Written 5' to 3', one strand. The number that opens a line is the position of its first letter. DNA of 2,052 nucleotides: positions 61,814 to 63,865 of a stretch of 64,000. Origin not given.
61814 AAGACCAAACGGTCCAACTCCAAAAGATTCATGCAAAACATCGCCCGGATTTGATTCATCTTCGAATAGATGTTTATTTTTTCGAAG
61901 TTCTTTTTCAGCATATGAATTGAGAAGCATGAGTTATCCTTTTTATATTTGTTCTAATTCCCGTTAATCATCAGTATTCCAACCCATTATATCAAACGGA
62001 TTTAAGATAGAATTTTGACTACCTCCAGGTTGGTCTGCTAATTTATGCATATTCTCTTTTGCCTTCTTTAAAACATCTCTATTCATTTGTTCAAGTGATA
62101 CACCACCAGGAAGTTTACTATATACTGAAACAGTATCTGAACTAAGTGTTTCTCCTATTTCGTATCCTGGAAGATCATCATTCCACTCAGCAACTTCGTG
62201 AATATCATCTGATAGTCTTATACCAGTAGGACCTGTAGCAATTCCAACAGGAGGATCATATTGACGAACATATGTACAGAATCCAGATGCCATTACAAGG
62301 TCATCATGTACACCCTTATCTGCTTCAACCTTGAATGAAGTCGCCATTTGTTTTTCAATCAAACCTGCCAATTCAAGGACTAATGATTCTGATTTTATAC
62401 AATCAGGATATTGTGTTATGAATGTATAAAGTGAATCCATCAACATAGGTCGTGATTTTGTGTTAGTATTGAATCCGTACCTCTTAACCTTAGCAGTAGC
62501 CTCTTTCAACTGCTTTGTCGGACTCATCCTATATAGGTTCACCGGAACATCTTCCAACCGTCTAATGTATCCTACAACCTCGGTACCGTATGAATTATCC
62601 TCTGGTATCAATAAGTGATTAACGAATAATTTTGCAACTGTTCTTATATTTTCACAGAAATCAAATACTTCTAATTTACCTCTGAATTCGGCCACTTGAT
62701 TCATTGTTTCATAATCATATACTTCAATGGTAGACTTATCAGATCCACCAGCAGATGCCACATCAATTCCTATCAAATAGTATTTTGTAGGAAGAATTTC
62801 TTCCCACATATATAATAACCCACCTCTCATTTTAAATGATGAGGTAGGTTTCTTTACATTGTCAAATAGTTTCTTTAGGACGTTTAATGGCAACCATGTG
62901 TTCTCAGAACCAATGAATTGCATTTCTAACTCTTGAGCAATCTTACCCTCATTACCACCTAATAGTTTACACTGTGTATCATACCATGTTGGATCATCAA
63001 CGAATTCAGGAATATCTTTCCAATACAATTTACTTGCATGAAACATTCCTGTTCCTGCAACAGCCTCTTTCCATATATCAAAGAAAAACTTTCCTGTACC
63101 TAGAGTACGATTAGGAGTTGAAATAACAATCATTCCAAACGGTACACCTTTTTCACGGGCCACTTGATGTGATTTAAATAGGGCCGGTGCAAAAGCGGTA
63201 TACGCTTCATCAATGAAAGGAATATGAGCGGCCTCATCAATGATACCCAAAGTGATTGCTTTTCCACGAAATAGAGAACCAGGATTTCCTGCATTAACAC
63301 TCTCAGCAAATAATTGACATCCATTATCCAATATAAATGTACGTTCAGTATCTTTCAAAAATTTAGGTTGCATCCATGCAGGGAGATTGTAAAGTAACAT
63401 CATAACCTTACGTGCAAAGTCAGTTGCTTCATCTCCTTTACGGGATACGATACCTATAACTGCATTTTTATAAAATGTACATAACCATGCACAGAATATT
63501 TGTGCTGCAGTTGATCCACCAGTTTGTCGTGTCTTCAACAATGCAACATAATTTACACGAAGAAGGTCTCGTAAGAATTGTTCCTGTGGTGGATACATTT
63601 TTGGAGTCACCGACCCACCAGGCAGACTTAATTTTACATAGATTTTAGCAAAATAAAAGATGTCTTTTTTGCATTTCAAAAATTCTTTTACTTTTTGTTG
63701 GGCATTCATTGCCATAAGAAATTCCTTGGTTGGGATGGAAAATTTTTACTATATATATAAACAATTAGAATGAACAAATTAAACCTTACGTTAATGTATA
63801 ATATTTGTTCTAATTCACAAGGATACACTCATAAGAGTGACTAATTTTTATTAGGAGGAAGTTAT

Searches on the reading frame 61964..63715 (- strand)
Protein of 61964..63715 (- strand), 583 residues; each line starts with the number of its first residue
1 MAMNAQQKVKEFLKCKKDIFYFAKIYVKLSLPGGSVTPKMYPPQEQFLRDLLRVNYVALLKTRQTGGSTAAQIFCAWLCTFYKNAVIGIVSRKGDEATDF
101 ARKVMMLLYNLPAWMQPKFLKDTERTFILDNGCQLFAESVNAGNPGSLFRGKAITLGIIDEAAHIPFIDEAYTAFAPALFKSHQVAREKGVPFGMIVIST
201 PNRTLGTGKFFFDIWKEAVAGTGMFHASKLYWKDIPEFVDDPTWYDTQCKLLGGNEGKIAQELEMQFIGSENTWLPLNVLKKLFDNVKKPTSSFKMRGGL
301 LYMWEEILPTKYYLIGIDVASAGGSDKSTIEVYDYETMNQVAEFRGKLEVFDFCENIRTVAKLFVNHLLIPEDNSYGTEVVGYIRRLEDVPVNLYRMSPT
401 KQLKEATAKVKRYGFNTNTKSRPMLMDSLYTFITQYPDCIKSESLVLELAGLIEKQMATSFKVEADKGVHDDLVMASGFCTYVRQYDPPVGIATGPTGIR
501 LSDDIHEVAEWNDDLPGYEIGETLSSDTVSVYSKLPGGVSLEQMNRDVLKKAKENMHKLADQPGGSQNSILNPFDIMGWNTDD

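Call 8: search_protein_families(library=phrogs, proteins=[window:61964-63715:-], max_evalue=0.001)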
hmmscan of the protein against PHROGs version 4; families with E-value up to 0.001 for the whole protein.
window:61964-63715:- (583 aa): 8 families
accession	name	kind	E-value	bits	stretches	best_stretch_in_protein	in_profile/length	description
phrog_5989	-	head and packaging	2.3e-33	116.8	1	4-163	106-261/347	terminase large subunit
phrog_2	-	head and packaging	2.2e-31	110.4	1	36-482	262-590/807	terminase large subunit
phrog_38407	-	unknown function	4.7e-09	36.7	1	300-477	169-341/370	-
phrog_24361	-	head and packaging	1.7e-08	35.4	1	341-484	1-138/162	terminase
phrog_36964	-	head and packaging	5.3e-06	25.7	0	297-355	657-716/890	terminase large subunit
phrog_26724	-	unknown function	2.9e-05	24.7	1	17-135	12-130/192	-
phrog_7579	-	head and packaging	8.4e-05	22.9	1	56-217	19-160/239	terminase large subunit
phrog_38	-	head and packaging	0.00024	20.9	1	9-114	266-368/760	terminase large subunit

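Call 9: search_protein_families(library=pfam, proteins=[window:61964-63715:-], max_evalue=0.001)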
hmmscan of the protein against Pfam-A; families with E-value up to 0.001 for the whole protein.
window:61964-63715:- (583 aa): 1 family
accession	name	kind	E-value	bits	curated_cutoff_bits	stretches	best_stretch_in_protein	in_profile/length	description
PF03237.21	Terminase_6N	-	4.8e-09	36.6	22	1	60-278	3-211/215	Terminase large subunit, T4likevirus-type, N-terminal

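Call 17: search_dna_similar(query=window:61964-63715:-, collection=phages, mode=protein, max_rows=25)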
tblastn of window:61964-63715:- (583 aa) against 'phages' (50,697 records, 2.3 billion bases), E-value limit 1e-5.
Records with a match: 2645; places in all: 2654; records where one place covers at least 80% of the query: 2089.
Best place of each record, by identity: <60% 2645.
By first word of the organism name: Escherichia 650; Synechococcus 378; Klebsiella 337; Salmonella 203; Vibrio 145; Shigella 89; Aeromonas 80; Acinetobacter 71; Cyanophage 61; Enterobacter 59; and 68 more.
By host as written in the record: - 472; Escherichia coli 271; Klebsiella pneumoniae 123; Synechococcus 107; Synechococcus sp. 38; Escherichia coli O157:H7 37; Salmonella enterica 30; Synechococcus sp. WH7803 28; and 586 more.
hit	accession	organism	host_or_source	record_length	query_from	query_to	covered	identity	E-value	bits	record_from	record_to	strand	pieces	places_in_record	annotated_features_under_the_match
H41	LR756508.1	uncultured phage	metagenomic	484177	7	484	82%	30.0%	7e-51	195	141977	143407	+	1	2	record has no annotation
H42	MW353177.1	Flavobacterium phage vB_FspM_immuto_13-6C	Flavobacterium sp. LMO8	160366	5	484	82%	29.7%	3e-50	193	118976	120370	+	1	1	terminase large subunit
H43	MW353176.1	Flavobacterium phage vB_FspM_immuto_3-5A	Flavobacterium sp. LMO8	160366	5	484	82%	29.7%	7e-50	192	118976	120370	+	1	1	terminase large subunit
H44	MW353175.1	Flavobacterium phage vB_FspM_immuto_2-6A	Flavobacterium sp. LMO8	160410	5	484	82%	29.7%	7e-50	192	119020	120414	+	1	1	terminase large subunit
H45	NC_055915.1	Flavobacterium phage vB_FspM_immuto_2-6A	Flavobacterium sp. LMO8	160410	5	484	82%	29.7%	7e-50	192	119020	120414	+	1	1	terminase large subunit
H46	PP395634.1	Microcystis phage Mel-JY01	Microcystis elabens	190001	6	484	82%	28.7%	5e-42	168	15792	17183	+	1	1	large terminase protein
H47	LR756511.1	uncultured phage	metagenomic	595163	11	484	81%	28.3%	7e-42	168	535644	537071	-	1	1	record has no annotation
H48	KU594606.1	Cyanophage S-RIM32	Synechococcus sp.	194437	5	487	83%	27.5%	2e-33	142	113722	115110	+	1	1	terminase large subunit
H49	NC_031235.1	Cyanophage S-RIM32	Synechococcus sp.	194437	5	487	83%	27.5%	2e-33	142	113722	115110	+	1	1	terminase large subunit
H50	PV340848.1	Synechococcus phage Sf-CH11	Synechococcus sp. WH8102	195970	5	487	83%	27.2%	5e-34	144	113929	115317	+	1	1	terminase large subunit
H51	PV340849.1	Synechococcus phage Sf-CH1a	Synechococcus sp. WH8102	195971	5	487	83%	27.2%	5e-34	144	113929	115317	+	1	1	terminase large subunit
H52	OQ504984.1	Synechococcus phage S-8S56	Parasynechococcus marenigrum WH 8102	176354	6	530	90%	24.9%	2e-29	130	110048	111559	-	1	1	terminase large subunit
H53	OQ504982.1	Synechococcus phage S-8S53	Parasynechococcus marenigrum WH 8102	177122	6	530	90%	24.9%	2e-29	130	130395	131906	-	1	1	terminase large subunit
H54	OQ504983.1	Synechococcus phage S-8S55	Parasynechococcus marenigrum WH 8102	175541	6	530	90%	24.9%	2e-29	130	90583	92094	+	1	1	terminase large subunit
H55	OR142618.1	Pseudomonas phage Callisto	Pseudomonas aeruginosa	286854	7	516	87%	25.6%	2e-26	120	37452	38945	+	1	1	hypothetical protein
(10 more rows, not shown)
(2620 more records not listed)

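Call 66: find_encoding_contigs(protein=window:61964-63715:-, flank=10000, max_places=2)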
Protein window:61964-63715:- (583 aa): 3 contigs read that carry it; 2 places shown.
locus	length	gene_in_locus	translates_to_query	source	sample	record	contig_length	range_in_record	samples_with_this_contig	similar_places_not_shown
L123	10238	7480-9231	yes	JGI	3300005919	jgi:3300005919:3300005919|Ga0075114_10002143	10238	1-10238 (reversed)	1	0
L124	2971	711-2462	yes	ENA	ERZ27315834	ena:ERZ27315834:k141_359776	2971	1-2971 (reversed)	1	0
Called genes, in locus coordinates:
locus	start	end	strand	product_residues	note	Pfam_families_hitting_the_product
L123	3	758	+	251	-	?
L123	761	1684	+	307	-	-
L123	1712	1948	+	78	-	-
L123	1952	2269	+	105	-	-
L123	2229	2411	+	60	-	-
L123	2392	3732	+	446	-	-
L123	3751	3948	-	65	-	-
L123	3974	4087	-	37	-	-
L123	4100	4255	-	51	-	-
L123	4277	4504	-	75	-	-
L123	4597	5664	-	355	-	-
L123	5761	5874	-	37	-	-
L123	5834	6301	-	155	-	-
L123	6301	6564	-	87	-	-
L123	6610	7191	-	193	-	-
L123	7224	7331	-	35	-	-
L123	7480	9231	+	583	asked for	PF03237:Terminase_6N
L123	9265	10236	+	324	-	?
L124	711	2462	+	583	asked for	PF03237:Terminase_6N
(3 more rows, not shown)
